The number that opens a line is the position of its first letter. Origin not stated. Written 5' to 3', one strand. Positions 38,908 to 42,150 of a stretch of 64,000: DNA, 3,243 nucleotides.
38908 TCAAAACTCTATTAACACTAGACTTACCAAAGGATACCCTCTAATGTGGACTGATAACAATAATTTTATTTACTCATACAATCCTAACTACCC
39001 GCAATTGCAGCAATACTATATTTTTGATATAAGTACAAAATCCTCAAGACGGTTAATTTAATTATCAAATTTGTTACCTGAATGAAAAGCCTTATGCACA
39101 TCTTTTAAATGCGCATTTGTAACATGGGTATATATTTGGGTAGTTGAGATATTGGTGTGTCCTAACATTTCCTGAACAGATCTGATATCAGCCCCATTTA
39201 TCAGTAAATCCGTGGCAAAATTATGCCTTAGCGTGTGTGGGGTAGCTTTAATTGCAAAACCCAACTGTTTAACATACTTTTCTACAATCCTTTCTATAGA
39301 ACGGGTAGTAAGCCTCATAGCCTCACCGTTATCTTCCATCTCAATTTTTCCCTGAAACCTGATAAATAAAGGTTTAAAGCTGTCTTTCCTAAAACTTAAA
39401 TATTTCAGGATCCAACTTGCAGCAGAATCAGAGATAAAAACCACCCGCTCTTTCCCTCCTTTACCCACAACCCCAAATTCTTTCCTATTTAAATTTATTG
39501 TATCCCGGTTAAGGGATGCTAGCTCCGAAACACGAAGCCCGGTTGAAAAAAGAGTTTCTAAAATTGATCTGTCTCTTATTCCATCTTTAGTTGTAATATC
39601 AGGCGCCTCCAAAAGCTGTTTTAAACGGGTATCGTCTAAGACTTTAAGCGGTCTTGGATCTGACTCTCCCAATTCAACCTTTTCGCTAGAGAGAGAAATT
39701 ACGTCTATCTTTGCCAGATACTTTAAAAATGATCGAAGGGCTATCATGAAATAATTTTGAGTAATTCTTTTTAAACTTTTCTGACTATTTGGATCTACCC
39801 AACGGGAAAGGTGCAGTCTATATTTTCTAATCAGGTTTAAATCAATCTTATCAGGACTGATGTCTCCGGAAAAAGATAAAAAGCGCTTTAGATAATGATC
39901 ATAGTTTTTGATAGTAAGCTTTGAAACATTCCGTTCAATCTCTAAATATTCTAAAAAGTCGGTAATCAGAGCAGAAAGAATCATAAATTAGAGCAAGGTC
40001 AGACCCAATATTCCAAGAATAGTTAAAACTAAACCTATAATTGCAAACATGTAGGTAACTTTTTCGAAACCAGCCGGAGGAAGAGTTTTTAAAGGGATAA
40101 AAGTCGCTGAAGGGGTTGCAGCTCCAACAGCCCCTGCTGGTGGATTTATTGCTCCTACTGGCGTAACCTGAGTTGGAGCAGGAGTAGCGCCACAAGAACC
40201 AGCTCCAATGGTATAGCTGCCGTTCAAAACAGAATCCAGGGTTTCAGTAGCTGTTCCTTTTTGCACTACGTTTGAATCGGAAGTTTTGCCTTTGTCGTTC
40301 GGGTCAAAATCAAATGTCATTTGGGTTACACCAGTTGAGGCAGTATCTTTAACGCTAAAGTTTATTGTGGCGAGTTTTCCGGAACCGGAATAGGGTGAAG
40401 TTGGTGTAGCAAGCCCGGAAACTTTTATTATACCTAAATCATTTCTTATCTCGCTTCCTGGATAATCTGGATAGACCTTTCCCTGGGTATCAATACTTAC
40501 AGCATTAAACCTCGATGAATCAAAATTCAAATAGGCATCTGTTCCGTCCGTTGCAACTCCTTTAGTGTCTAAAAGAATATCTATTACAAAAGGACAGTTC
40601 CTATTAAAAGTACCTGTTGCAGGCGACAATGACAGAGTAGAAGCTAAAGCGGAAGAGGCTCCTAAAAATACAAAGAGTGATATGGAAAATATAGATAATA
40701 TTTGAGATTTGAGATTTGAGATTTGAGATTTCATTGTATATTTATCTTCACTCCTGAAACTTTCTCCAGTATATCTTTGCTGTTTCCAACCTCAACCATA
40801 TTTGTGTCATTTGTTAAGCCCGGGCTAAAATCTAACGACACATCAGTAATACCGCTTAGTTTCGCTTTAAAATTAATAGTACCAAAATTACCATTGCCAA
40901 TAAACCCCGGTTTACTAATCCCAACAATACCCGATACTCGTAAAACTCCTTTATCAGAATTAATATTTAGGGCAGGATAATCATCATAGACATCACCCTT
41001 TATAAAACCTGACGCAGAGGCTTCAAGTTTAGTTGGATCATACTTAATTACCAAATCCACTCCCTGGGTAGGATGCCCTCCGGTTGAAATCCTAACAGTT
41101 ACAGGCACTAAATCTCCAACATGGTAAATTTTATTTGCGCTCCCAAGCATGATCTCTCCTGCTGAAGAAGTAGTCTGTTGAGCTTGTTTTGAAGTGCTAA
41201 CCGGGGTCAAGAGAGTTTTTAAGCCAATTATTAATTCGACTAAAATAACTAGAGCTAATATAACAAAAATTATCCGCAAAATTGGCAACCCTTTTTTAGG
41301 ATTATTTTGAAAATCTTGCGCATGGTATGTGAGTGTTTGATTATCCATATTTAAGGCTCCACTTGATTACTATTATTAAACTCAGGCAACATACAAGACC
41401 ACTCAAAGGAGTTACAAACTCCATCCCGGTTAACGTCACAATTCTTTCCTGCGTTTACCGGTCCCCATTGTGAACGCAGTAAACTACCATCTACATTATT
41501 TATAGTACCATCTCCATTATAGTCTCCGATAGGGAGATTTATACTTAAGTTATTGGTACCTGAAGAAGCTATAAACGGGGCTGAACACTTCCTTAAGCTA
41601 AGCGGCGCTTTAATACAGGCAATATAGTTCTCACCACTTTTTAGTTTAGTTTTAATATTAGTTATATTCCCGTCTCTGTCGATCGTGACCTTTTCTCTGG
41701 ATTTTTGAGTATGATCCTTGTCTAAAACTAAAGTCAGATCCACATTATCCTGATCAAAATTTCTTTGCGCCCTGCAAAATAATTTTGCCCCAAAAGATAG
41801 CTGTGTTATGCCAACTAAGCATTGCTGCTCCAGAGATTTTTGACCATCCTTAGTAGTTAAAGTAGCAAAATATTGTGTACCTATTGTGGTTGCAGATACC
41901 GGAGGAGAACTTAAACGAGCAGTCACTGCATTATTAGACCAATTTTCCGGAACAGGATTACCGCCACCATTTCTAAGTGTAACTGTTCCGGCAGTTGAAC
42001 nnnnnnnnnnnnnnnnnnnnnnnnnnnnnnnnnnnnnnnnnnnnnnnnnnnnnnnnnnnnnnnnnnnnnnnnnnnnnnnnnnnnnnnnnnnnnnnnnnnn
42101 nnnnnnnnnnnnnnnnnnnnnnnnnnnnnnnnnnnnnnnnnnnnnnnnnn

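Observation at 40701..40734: Heptanucleotide repeat (x4) fused to the start codon of a surface-protein gene, a candidate slipped-strand phase-variation switch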

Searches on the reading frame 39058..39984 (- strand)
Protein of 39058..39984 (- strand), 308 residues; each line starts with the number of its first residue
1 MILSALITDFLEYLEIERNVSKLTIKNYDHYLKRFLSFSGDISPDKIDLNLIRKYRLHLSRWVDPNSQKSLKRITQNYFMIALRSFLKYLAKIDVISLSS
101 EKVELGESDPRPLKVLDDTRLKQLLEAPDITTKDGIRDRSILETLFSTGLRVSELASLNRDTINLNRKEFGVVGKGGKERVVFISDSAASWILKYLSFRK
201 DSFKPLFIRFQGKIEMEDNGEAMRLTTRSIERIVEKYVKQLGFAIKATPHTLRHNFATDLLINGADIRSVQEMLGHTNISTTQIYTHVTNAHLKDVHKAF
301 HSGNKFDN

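Call 7: search_protein_families(library=pfam, proteins=[window:39058-39984:-], max_evalue=0.01)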
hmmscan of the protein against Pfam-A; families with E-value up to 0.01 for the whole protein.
window:39058-39984:- (308 aa): 4 families
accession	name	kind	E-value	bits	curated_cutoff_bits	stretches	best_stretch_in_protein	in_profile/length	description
PF00589.27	Phage_integrase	-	1.5e-41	142.4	27.1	1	115-291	2-171/172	Phage integrase family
PF02899.23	Phage_int_SAM_1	-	6.7e-12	46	22.3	1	7-91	1-80/83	Phage integrase, N-terminal SAM-like domain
PF13102.12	Phage_int_SAM_5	-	3e-08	34.3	22.3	1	15-97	11-89/98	Phage integrase SAM-like domain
PF13495.12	Phage_int_SAM_4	-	2.2e-06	28.4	27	1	6-79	1-75/85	Phage integrase, N-terminal SAM-like domain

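Call 37: find_encoding_contigs(protein=window:39058-39984:-, flank=1500, max_places=10)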
Protein window:39058-39984:- (308 aa): 4 contigs read that carry it; 3 places shown.
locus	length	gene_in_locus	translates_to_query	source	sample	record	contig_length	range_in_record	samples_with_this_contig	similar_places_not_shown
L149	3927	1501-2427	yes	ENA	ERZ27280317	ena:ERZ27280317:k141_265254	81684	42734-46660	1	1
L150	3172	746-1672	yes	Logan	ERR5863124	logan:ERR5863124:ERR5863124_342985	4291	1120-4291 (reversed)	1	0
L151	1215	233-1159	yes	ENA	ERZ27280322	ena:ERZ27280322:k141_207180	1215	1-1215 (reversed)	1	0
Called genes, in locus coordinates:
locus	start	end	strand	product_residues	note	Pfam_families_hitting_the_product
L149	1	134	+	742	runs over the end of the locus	PF00404:Dockerin_1 (weak)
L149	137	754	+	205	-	PF00963:Cohesin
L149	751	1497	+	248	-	PF00963:Cohesin (weak)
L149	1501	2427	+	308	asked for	PF02899:Phage_int_SAM_1, PF13102:Phage_int_SAM_5, PF13495:Phage_int_SAM_4 (weak), PF00589:Phage_integrase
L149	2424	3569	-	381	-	-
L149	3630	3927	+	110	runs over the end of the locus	-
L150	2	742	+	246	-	?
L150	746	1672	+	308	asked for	PF02899:Phage_int_SAM_1, PF13102:Phage_int_SAM_5, PF13495:Phage_int_SAM_4 (weak), PF00589:Phage_integrase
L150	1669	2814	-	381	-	-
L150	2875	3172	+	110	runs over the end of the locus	-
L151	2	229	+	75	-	?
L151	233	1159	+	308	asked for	PF02899:Phage_int_SAM_1, PF13102:Phage_int_SAM_5, PF13495:Phage_int_SAM_4 (weak), PF00589:Phage_integrase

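Call 39: search_protein_families(library=ncbifam, proteins=[window:39058-39984:-], max_evalue=0.01)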
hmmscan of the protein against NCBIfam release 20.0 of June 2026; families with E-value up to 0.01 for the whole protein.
window:39058-39984:- (308 aa): 12 families
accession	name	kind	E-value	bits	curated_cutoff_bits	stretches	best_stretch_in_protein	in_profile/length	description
TIGR02224.1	recomb_XerC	equivalog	2.6e-70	237.1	335.15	1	9-302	2-291/295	tyrosine recombinase XerC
TIGR02225.1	recomb_XerD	equivalog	8.1e-69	232.1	329.6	1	9-302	2-288/290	site-specific tyrosine recombinase XerD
NF001399.0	PRK00283.1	subfamily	1.4e-66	224.7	279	1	4-302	6-297/300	tyrosine recombinase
NF040815.2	recomb_XerA_Arch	equivalog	1.3e-63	215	220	1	9-296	2-262/263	site-specific tyrosine recombinase/integron integrase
NF002331.0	PRK01287.1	subfamily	1e-53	182.6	371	1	3-305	26-329/365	site-specific tyrosine recombinase XerC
NF003462.0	PRK05084.1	equivalog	2.1e-36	125.4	267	1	132-296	191-352/360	tyrosine recombinase XerS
TIGR02249.1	integrase_gron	subfamily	1.4e-32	113.3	265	2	225-297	237-309/315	integron integrase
NF011946.0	PRK15417.1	equivalog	3.7e-20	72.4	435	1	228-292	255-319/337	integron integrase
NF007371.0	PRK09871.1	subfamily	2.4e-10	40.3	222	1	223-293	109-179/198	tyrosine-type DNA invertase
NF007370.0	PRK09870.1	subfamily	4.3e-09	36.3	221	1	114-289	11-180/200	tyrosine-type DNA invertase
NF040693.1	recomb_GmtY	equivalog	2.3e-06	27.1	340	1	227-293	375-437/441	gamma-mobile-trio recombinase GmtY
NF041502.1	integrase_1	equivalog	2.6e-06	26.4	350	1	222-300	294-372/484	site-specific integrase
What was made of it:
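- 39058..39984 (-): XerC/XerD-like tyrosine recombinase gene. It starts 3 nt after the cohesin stop codon (TAA TTT ATG) and has no Shine-Dalgarno sequence, so it is probably translationally coupled. It lies directly downstream of this gene in at least 54 of 84 orthologous loci. Pfam and NCBIfam hits (calls 7, 39).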

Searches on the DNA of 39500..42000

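Call 46: search_rna_families(source=window, start=39500, end=42000, threshold=evalue, max_evalue=1)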
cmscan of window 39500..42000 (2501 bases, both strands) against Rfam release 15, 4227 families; matches with E-value up to 1: 0.
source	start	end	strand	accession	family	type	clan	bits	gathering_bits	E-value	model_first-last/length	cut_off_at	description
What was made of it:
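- There is no Rfam match (call 46).
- Tried and rejected: None matched (call 46).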
